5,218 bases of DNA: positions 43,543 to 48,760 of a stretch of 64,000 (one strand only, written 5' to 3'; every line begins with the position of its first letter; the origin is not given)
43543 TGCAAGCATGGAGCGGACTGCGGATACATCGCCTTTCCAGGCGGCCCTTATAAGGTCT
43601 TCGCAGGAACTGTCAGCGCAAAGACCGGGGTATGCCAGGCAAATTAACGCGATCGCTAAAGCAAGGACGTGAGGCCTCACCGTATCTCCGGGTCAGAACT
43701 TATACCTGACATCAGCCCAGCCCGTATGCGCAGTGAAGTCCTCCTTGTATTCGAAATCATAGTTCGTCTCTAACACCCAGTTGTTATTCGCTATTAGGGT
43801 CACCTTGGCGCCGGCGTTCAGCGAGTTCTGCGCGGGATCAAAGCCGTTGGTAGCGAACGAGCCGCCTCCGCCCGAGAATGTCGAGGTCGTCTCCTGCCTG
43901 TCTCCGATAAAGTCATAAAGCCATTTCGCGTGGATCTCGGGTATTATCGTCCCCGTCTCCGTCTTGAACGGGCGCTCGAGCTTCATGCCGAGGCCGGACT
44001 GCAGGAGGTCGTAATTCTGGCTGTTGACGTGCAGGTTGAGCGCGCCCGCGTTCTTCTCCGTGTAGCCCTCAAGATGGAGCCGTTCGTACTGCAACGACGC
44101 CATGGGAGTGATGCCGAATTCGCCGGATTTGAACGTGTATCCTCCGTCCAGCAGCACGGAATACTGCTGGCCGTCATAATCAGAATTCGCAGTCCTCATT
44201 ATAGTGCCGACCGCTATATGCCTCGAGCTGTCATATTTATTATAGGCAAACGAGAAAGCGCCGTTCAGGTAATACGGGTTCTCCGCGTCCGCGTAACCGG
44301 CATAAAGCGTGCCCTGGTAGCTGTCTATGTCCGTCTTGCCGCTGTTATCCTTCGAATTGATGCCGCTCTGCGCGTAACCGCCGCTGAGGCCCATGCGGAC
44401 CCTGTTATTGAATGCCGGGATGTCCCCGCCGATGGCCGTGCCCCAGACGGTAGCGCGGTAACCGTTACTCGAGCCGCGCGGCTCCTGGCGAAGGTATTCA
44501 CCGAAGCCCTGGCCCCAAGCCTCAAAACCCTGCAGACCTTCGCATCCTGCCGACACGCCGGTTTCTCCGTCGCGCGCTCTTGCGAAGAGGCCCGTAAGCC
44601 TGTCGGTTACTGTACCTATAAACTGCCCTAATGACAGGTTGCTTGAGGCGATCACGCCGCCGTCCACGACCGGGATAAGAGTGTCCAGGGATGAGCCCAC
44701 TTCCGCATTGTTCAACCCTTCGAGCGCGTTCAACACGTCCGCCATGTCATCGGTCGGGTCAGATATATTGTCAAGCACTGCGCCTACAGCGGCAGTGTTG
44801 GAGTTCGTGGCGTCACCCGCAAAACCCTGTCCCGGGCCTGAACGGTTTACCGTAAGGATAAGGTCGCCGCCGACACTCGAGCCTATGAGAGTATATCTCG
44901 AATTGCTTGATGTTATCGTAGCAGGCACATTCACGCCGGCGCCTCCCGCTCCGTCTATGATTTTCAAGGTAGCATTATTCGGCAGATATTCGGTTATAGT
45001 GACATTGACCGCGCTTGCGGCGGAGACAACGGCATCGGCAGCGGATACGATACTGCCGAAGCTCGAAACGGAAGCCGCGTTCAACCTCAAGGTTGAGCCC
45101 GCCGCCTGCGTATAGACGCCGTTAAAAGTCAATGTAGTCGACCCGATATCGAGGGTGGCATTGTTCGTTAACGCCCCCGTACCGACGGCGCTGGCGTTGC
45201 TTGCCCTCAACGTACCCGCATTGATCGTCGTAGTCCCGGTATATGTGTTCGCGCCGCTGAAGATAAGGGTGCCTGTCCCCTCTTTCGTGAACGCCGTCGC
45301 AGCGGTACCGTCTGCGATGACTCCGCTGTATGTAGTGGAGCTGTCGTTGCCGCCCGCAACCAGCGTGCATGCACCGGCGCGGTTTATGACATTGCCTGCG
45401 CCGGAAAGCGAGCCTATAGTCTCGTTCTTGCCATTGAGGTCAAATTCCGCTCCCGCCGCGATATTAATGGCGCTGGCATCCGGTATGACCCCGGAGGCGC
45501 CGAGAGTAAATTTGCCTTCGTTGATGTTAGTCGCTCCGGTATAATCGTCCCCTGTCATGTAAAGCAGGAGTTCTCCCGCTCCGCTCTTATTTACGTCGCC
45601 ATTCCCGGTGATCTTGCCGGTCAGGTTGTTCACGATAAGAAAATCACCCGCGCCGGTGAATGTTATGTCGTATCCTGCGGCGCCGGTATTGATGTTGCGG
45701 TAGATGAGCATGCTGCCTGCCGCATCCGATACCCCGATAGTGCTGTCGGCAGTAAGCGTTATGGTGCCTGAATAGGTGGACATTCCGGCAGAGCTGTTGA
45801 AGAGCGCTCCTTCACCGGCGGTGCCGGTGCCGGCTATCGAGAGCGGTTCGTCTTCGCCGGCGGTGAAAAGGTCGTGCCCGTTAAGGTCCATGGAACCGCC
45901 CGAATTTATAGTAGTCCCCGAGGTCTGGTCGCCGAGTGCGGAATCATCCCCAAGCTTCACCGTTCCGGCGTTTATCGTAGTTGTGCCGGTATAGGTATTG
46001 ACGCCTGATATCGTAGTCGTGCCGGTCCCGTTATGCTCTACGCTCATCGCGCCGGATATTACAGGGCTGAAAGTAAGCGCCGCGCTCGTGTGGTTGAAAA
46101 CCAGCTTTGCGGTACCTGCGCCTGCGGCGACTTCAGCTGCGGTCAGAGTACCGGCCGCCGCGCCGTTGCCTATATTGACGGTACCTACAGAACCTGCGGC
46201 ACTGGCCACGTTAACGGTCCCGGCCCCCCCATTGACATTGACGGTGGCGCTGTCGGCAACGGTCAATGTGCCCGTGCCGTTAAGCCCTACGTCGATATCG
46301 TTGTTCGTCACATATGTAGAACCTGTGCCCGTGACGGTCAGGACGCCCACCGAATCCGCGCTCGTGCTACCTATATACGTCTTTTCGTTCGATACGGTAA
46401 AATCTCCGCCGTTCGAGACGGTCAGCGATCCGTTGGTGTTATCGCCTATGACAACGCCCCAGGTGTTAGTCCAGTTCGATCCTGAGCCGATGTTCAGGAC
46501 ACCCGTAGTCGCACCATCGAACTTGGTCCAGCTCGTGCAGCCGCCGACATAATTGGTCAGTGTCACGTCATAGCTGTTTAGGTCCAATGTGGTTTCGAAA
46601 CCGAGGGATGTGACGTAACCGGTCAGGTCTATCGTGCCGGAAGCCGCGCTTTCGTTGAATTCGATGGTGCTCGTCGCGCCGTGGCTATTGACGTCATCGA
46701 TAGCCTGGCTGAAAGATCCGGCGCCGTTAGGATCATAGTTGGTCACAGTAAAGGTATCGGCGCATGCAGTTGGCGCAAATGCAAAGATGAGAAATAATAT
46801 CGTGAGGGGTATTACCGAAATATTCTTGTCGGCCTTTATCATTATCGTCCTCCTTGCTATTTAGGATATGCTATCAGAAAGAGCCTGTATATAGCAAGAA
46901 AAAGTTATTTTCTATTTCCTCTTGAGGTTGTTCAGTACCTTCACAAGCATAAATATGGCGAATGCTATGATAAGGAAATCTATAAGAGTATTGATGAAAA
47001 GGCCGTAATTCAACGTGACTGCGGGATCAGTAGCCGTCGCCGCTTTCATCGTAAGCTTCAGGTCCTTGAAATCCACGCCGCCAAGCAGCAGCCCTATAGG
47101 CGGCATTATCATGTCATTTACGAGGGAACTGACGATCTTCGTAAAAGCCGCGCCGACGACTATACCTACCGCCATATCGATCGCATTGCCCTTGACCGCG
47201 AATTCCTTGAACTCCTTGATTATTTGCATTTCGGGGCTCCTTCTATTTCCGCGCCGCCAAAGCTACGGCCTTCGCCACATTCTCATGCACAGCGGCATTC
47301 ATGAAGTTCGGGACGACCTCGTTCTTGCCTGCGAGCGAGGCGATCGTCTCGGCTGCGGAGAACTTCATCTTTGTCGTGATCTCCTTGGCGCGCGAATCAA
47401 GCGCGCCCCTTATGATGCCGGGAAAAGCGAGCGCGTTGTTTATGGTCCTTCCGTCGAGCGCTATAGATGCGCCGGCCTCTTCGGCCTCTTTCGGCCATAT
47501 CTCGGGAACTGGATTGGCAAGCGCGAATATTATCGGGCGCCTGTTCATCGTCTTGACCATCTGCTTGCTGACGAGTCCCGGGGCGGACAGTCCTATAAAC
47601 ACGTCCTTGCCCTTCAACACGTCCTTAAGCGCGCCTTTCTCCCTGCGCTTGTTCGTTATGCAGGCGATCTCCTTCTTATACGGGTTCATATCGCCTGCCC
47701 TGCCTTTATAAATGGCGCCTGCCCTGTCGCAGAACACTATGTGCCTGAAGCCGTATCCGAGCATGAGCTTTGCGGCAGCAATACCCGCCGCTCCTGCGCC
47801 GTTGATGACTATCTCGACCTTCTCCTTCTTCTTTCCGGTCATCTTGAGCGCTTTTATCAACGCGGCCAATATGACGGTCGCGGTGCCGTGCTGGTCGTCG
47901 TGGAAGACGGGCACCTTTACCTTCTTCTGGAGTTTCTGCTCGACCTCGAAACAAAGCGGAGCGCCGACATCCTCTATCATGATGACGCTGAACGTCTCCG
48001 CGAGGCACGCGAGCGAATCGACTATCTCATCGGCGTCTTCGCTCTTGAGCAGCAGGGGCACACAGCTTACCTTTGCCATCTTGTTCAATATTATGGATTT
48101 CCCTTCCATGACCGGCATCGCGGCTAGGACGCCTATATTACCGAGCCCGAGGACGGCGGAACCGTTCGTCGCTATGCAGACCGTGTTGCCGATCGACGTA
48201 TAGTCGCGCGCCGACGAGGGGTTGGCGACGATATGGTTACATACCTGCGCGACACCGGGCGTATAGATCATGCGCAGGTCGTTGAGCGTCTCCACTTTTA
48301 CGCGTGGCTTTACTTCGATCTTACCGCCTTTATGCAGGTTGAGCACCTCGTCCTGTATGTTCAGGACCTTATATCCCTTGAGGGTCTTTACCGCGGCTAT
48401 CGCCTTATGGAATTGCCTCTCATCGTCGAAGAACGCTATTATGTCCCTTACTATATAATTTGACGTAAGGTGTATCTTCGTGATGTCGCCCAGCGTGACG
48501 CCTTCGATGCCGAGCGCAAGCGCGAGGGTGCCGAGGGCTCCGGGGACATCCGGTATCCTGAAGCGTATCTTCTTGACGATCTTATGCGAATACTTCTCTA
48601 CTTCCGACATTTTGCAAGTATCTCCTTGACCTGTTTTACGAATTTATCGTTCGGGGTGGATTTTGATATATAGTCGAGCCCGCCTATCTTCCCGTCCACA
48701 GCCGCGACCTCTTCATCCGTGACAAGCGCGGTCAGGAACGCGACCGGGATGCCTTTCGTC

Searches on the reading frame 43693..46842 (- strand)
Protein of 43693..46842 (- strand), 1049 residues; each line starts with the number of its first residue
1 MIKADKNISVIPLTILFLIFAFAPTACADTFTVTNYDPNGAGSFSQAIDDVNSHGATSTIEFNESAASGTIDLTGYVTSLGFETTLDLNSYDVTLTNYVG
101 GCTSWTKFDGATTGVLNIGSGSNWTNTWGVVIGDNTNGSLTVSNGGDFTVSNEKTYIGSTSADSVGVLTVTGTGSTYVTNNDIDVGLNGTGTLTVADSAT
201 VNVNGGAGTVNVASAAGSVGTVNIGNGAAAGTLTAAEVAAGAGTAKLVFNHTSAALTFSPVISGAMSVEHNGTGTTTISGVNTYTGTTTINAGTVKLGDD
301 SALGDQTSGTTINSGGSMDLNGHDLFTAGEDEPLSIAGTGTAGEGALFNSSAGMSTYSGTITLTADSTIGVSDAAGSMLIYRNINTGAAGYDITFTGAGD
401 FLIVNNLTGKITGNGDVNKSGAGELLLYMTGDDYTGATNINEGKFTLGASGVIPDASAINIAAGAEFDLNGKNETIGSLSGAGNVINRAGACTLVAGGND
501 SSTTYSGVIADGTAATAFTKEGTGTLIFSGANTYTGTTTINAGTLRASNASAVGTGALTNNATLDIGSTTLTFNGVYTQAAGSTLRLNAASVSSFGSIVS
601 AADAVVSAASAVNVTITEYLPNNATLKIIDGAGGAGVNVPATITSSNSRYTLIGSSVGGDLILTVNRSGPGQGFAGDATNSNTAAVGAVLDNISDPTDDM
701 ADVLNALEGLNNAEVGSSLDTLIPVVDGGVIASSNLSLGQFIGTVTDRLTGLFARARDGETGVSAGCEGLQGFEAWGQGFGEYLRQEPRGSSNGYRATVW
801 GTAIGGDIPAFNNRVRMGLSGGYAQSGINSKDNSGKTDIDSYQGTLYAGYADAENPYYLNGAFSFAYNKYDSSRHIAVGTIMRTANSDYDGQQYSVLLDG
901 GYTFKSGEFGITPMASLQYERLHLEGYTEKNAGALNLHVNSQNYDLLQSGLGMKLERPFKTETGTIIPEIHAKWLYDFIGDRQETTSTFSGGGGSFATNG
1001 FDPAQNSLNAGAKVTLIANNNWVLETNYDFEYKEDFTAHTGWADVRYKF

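Call 67: search_protein_families(library=pfam, proteins=[window:43693-46842:-], max_evalue=0.001)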
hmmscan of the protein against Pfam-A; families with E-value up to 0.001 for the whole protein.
window:43693-46842:- (1049 aa): 2 families
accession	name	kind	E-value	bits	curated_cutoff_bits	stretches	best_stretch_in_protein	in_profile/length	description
PF03797.25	Autotransporter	-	6.1e-65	219.9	26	1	775-1029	1-255/255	Autotransporter beta-domain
PF12951.13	PATR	-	1.1e-16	61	27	2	518-546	1-29/30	Passenger-associated-transport-repeat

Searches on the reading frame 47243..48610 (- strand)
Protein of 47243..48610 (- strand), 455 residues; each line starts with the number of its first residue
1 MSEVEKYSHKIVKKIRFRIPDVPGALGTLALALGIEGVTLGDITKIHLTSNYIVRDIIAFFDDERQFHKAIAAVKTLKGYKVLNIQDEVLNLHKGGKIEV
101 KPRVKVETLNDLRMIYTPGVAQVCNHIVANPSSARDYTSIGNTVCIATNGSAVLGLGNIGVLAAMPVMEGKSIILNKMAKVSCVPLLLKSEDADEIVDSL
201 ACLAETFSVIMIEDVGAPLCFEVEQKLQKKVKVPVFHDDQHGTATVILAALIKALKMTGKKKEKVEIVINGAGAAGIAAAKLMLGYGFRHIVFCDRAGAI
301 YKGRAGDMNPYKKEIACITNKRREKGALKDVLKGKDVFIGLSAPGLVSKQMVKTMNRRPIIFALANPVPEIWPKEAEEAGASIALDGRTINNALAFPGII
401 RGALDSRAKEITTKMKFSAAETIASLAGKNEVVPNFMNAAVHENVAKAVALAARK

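Call 67: search_protein_families(library=pfam, proteins=[window:47243-48610:-], max_evalue=0.001)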
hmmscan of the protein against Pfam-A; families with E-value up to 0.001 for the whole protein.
window:47243-48610:- (455 aa): 3 families
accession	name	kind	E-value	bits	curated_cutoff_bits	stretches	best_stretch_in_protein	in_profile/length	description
PF00390.24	malic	-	3.1e-21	76.5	23.1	1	97-189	3-116/182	Malic enzyme, N-terminal domain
PF03949.21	Malic_M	-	1.7e-19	70.6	23.5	2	242-370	3-149/258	Malic enzyme, NAD binding domain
PF01262.27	AlaDh_PNT_C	-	7.3e-05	22.7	23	1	263-364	27-128/214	Alanine dehydrogenase/PNT, C-terminal domain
